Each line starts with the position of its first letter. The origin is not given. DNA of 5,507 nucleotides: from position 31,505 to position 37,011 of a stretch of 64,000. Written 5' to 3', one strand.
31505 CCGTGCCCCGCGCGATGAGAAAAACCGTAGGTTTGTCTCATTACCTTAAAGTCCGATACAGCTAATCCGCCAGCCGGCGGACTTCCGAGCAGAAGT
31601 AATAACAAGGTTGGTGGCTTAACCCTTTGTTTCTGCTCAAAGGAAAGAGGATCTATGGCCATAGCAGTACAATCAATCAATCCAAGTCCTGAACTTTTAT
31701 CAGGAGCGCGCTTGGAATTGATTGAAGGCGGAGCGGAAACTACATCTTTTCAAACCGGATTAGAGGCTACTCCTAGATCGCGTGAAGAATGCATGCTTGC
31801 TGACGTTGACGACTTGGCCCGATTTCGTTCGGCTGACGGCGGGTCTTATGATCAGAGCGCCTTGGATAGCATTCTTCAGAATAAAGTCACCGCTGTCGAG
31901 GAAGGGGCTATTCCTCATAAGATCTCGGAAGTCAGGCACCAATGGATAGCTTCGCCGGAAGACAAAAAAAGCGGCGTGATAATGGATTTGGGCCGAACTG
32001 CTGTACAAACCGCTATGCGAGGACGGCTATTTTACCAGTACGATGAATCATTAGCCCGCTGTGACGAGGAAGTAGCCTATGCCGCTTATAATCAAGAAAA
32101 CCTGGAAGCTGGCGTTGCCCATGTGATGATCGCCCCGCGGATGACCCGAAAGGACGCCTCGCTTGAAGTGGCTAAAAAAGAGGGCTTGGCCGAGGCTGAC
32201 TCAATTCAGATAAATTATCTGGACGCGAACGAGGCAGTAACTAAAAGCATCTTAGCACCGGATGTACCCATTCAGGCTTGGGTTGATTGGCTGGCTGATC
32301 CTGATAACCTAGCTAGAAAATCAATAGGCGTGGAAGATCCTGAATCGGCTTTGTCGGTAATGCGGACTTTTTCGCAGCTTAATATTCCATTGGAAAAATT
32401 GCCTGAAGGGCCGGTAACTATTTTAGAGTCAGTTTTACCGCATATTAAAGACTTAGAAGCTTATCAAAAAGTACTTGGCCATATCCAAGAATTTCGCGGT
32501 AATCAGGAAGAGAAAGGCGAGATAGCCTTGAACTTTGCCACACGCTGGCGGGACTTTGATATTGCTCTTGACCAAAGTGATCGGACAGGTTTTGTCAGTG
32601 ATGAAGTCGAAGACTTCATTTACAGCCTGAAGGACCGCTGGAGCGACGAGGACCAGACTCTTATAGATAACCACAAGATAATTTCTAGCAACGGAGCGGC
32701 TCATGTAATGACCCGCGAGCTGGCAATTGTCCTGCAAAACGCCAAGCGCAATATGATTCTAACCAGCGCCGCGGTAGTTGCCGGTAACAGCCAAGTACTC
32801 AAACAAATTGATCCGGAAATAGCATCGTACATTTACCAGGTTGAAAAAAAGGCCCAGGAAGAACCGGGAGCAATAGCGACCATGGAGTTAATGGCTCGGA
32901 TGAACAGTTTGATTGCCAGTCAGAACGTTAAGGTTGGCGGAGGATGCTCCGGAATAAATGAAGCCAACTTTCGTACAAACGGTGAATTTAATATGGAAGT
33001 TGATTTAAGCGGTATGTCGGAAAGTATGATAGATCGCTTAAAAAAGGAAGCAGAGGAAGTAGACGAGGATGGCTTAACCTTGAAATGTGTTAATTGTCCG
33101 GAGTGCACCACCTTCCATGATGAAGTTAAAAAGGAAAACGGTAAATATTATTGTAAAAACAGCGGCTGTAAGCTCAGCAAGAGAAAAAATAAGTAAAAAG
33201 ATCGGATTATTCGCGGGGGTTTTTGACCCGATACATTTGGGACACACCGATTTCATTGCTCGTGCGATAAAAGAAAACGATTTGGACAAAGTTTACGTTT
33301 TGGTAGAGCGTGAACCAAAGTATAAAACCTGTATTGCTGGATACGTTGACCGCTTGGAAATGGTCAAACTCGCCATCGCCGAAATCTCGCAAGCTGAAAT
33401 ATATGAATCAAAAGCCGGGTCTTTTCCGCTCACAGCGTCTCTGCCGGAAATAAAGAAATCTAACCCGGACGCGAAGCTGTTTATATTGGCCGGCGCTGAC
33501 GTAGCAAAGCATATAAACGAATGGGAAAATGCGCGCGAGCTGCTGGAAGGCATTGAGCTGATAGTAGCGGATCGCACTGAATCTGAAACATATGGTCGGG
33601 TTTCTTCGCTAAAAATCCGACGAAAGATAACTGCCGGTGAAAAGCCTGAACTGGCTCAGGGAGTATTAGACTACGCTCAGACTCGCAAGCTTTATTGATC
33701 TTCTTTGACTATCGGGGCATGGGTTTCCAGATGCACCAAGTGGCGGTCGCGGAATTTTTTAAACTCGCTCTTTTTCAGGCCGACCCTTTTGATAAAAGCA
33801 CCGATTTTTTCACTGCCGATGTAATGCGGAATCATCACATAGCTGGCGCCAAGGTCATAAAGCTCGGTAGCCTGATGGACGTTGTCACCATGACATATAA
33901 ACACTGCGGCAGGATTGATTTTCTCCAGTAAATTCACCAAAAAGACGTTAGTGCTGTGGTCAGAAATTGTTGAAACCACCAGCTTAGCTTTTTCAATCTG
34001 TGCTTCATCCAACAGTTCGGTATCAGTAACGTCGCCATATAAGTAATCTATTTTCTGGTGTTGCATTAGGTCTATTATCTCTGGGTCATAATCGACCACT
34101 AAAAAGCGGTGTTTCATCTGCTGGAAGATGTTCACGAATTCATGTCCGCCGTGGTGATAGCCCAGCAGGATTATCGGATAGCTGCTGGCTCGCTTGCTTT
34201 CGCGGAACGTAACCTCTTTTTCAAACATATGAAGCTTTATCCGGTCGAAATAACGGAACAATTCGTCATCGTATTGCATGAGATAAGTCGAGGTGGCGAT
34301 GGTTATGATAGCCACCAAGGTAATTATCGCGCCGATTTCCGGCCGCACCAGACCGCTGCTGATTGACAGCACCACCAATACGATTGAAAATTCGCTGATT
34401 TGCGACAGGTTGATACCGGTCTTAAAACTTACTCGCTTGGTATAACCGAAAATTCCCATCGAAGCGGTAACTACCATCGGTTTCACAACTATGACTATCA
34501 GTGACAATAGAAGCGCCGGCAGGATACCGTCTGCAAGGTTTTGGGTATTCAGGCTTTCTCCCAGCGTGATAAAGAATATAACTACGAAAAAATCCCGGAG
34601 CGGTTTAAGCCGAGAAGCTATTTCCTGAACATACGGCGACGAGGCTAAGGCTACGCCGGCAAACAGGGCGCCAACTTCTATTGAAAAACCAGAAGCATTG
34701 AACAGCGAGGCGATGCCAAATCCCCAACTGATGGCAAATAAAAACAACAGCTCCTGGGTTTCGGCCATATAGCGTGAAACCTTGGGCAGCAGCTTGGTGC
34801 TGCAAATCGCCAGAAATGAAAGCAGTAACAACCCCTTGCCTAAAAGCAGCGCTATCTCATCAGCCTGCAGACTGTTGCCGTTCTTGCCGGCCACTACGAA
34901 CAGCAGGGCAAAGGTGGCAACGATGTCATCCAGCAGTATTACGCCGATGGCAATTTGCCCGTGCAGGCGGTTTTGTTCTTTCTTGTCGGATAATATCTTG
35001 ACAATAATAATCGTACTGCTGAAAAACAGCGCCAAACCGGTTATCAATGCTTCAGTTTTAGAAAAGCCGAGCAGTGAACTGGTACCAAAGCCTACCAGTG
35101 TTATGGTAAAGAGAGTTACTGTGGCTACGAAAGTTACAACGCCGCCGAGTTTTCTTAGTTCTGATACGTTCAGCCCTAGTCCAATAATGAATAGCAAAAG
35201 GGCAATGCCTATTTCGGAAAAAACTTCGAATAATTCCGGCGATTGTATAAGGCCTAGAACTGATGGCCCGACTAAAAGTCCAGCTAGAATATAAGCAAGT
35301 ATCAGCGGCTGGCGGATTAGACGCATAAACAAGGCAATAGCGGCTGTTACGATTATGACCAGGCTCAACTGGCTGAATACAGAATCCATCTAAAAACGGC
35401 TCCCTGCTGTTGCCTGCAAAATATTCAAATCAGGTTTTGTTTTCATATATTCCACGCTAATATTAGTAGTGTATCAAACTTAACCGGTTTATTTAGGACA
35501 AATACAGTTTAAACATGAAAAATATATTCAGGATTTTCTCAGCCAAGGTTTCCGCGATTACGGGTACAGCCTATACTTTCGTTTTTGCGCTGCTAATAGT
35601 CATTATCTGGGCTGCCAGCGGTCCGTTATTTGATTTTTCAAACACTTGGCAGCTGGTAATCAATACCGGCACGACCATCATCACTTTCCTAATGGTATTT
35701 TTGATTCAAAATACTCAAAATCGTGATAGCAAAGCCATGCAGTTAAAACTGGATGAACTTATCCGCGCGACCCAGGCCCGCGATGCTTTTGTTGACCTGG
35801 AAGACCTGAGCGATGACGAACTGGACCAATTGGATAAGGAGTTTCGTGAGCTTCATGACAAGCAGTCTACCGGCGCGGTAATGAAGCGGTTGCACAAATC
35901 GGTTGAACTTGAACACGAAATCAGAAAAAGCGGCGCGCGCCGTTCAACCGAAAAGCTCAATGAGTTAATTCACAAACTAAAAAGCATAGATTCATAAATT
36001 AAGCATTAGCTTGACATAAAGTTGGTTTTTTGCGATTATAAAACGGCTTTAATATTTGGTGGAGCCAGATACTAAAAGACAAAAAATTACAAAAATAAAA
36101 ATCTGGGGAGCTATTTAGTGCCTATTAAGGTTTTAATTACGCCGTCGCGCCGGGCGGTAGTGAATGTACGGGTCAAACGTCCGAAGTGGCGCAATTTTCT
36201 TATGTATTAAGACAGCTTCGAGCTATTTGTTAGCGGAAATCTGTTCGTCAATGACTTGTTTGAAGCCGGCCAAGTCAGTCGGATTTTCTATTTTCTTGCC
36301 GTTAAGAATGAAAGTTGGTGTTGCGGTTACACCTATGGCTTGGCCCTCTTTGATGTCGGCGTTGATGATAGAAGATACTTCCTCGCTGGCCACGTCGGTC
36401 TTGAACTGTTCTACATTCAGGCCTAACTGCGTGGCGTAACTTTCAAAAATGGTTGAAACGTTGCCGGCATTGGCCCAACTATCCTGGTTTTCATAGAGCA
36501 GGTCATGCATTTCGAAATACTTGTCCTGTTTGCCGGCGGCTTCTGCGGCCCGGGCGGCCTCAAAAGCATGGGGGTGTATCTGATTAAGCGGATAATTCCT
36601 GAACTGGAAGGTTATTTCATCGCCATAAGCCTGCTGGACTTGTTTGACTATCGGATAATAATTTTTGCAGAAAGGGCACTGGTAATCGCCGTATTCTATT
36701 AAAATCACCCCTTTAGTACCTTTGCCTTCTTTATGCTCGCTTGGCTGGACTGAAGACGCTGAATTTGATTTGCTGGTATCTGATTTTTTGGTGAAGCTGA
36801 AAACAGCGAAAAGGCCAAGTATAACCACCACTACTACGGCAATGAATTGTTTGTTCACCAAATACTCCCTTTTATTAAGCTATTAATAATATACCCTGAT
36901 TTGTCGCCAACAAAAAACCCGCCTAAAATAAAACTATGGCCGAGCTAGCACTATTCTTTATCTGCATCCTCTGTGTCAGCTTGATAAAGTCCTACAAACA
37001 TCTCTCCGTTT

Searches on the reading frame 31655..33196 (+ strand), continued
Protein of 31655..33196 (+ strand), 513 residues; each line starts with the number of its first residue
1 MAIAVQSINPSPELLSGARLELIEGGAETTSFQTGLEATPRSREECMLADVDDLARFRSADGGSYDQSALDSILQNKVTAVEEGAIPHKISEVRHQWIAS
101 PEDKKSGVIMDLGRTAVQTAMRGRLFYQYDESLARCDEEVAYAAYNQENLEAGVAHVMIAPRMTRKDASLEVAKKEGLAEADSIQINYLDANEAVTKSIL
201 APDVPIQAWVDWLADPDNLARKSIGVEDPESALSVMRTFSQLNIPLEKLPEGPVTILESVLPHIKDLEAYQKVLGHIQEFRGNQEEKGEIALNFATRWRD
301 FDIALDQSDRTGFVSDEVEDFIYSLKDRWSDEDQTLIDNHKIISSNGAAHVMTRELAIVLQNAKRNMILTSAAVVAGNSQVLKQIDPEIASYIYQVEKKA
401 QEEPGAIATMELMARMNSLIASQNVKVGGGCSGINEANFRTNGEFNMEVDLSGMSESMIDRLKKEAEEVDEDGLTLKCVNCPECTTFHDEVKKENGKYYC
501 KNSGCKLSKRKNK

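Call 74: search_protein_families(library=pfam, proteins=[L099:785-1183:-, L100:1261-1680:+, L112:4206-5924:+, L098:3280-4029:+], max_evalue=0.01)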
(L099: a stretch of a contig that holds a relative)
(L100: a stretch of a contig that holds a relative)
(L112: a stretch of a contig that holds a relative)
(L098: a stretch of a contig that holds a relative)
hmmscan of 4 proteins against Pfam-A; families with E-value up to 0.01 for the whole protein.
L099:785-1183:- (133 aa): 1 family
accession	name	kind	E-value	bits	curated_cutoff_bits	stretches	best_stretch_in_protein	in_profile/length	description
PF14478.12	DUF4430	-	1.8e-13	51.1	23.8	1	68-133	3-71/72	Domain of unknown function (DUF4430)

L100:1261-1680:+ (140 aa): 1 family
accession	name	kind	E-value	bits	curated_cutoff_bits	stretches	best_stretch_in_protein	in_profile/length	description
PF14478.12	DUF4430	-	1.6e-11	44.9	23.8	1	66-136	3-71/72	Domain of unknown function (DUF4430)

L112:4206-5924:+ (573 aa): 0 families

L098:3280-4029:+ (250 aa): 0 families

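Call 79: search_protein_families(library=pfam, proteins=[L107:3281-3973:-, L107:2665-3297:-, L115:2626-3120:-], max_evalue=0.001)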
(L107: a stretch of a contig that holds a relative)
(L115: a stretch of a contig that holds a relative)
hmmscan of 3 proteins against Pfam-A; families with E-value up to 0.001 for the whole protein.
L107:3281-3973:- (231 aa): 0 families

L107:2665-3297:- (211 aa): 1 family
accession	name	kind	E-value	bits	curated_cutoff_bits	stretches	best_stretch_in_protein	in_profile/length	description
PF01467.32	CTP_transf_like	-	2.8e-18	66.8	21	1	16-177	1-132/133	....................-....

L115:2626-3120:- (165 aa): 0 families

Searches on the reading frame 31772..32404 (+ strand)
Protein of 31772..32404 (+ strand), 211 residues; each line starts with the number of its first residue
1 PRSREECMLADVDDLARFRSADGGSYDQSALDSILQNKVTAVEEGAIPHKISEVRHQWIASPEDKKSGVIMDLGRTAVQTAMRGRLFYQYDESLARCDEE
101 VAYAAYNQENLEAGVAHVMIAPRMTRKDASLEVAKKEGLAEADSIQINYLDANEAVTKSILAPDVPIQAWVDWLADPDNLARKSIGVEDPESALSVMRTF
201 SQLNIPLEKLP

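Call 100: predict_structure(alignment_id=A7)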
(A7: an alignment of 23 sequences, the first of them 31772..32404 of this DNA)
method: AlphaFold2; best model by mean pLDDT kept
length: 211 residues; sequences in the alignment: 23
mean_pLDDT: 92.7   pTM: 0.88
mean pLDDT of the five models: 92.7, 92.1, 91.7, 91.6, 90.7
residues with pLDDT >= 90: 169; 70-90: 37; 50-70: 5; < 50: 0
segments of 3 or more residues with pLDDT < 50: none
pLDDT, mean of each block of 10 residues (from residue 1): 72 90 91 91 80 94 88 94 92 97 97 96 98 95 96 94 94 97 97 98 96 78
secondary structure, 60 per line:
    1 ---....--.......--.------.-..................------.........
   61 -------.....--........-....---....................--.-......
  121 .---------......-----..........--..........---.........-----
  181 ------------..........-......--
elements in order: H4-7 H10-16 H28-45 E52-60 E68-72 H77-82 H84-87 H91-110 E115-121 H131-136 E142-151 E154-163 H167-175 H193-202 E204-206

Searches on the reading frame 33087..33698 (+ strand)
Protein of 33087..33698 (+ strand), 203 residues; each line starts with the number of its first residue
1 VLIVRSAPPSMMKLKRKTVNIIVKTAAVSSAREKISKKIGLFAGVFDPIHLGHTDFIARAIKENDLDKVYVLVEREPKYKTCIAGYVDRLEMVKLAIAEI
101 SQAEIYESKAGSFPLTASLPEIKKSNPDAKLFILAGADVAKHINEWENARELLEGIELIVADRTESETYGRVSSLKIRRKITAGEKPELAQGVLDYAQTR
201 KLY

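Call 8: search_protein_families(library=pfam, proteins=[window:33087-33698:+], max_evalue=0.1)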
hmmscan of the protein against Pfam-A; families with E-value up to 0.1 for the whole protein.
window:33087-33698:+ (203 aa): 3 families
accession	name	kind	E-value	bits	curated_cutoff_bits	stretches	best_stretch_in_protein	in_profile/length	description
PF01467.32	CTP_transf_like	-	6.8e-19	68.8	21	1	41-180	1-133/133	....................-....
PF08218.17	Citrate_ly_lig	-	0.0047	17.1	20.9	1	47-108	9-65/182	Citrate lyase ligase C-terminal domain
PF06574.18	FAD_syn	-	0.011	16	27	1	42-73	11-42/158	FAD synthetase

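Call 9: search_protein_families(library=ncbifam, proteins=[window:33087-33698:+], max_evalue=0.1)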
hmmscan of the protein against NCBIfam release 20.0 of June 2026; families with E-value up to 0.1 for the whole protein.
window:33087-33698:+ (203 aa): 29 families (the best 25 are shown)
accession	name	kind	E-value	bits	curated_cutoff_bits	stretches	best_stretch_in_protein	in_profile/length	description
TIGR00482.1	TIGR00482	equivalog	1.2e-22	80.9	112.45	1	41-167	1-132/194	nicotinate (nicotinamide) nucleotide adenylyltransferase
NF005519.0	PRK07152.1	equivalog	2.1e-22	79.5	315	1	37-166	1-135/361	nicotinate-nucleotide adenylyltransferase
NF000840.1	PRK00071.1-3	equivalog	1.1e-21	77.3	150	1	36-189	5-163/201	nicotinate-nucleotide adenylyltransferase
NF000841.0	PRK00071.1-4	equivalog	6.2e-19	68.5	197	1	33-168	3-143/194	nicotinate-nucleotide adenylyltransferase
NF000839.0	PRK00071.1-1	equivalog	2.2e-16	60.5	187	1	38-167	7-141/219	nicotinate-nucleotide adenylyltransferase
NF000843.0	PRK00071.2-2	equivalog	2.7e-13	49.9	240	1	33-173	8-151/212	nicotinate-nucleotide adenylyltransferase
NF005410.0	PRK06973.1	equivalog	1.3e-12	47.5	214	1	26-164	11-157/243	nicotinate-nucleotide adenylyltransferase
NF000842.0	PRK00071.2-1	equivalog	2.6e-12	46.8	167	1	37-167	2-134/191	nicotinate-nucleotide adenylyltransferase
TIGR00125.1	cyt_tran_rel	domain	3.2e-12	46.5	27.7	1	39-100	1-63/65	adenylyltransferase/cytidyltransferase family protein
NF000845.0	PRK00071.2-4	equivalog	5.6e-11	42.2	210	1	36-168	7-142/197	nicotinate-nucleotide adenylyltransferase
TIGR01510.1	coaD_prev_kdtB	equivalog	1.5e-09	38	103.3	1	40-106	2-65/155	pantetheine-phosphate adenylyltransferase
NF000846.0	PRK00071.2-5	equivalog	1.8e-07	30.9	329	1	36-165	18-150/210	nicotinate-nucleotide adenylyltransferase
NF006479.0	PRK08887.1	equivalog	3.6e-06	26.9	164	1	37-186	2-151/174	nicotinate-nicotinamide nucleotide adenylyltransferase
TIGR00083.1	ribF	equivalog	5.7e-05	22.7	184.35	1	41-185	2-157/290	riboflavin biosynthesis protein RibF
NF005988.0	PRK08099.1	equivalog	0.00012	21.4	201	1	32-77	59-102/411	multifunctional transcriptional regulator/nicotinamide-nucleotide adenylyltransferase/ribosylnicotinamide kinase NadR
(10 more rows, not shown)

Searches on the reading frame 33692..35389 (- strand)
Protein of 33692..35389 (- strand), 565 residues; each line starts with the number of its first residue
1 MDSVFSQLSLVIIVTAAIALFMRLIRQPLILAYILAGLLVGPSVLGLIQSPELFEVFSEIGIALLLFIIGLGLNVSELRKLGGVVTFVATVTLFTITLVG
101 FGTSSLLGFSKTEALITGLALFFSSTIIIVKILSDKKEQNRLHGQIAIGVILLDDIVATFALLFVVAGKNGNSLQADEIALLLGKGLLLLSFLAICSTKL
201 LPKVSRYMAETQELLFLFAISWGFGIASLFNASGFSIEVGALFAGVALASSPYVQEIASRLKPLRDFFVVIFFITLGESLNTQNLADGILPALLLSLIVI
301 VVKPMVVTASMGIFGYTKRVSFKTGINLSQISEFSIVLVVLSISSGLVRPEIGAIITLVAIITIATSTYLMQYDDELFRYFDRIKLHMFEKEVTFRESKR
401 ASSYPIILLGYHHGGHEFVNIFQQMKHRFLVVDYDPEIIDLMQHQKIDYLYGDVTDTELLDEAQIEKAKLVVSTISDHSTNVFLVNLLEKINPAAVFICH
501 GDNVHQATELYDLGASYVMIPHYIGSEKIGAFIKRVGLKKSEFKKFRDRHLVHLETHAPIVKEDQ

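Call 99: search_protein_families(library=pfam, proteins=[window:33692-35389:-], max_evalue=0.001)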
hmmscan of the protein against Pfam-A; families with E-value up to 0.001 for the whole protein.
window:33692-35389:- (565 aa): 2 families
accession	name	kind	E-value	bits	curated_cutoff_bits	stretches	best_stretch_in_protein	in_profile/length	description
PF00999.27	Na_H_Exchanger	-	3.2e-53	181.4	26.2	1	13-369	4-372/375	Sodium/hydrogen exchanger, transmembrane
PF02254.24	TrkA_N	-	3.8e-20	72.8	23.8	1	406-521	1-116/116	TrkA-N domain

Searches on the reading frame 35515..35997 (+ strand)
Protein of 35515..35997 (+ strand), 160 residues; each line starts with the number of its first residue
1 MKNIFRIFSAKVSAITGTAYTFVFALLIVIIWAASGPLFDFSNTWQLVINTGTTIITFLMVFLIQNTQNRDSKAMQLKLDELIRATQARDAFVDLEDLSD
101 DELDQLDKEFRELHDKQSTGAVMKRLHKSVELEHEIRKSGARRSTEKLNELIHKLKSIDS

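Call 99: search_protein_families(library=pfam, proteins=[window:35515-35997:+], max_evalue=0.001)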
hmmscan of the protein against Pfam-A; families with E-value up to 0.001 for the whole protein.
window:35515-35997:+ (160 aa): 1 family
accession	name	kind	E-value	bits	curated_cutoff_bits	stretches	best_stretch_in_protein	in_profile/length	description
PF04120.17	Iron_permease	-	1.3e-51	174.1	25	1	5-128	1-125/128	Low affinity iron permease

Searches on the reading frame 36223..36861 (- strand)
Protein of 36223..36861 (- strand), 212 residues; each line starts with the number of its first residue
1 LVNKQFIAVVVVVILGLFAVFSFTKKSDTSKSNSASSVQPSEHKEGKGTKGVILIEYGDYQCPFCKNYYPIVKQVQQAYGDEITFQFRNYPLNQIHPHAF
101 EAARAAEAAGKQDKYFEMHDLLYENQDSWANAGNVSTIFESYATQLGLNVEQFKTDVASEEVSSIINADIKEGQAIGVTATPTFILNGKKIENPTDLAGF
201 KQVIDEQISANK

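Call 99: search_protein_families(library=pfam, proteins=[window:36223-36861:-], max_evalue=0.001)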
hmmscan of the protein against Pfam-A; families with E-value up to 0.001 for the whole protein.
window:36223-36861:- (212 aa): 4 families
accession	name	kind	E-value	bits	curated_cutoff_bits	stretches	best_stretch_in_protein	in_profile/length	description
PF13462.12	Thioredoxin_4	-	1.4e-28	100.6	23.2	1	52-206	15-165/165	Thioredoxin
PF01323.26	DSBA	-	3.6e-16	60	25.6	1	54-201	2-187/191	DSBA-like thioredoxin domain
PF13743.12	Thioredoxin_5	-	3.1e-09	37.3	27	1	93-193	68-170/186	Thioredoxin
PF13098.12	Thioredoxin_2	-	0.0002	22.1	27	1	50-192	5-86/104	Thioredoxin-like domain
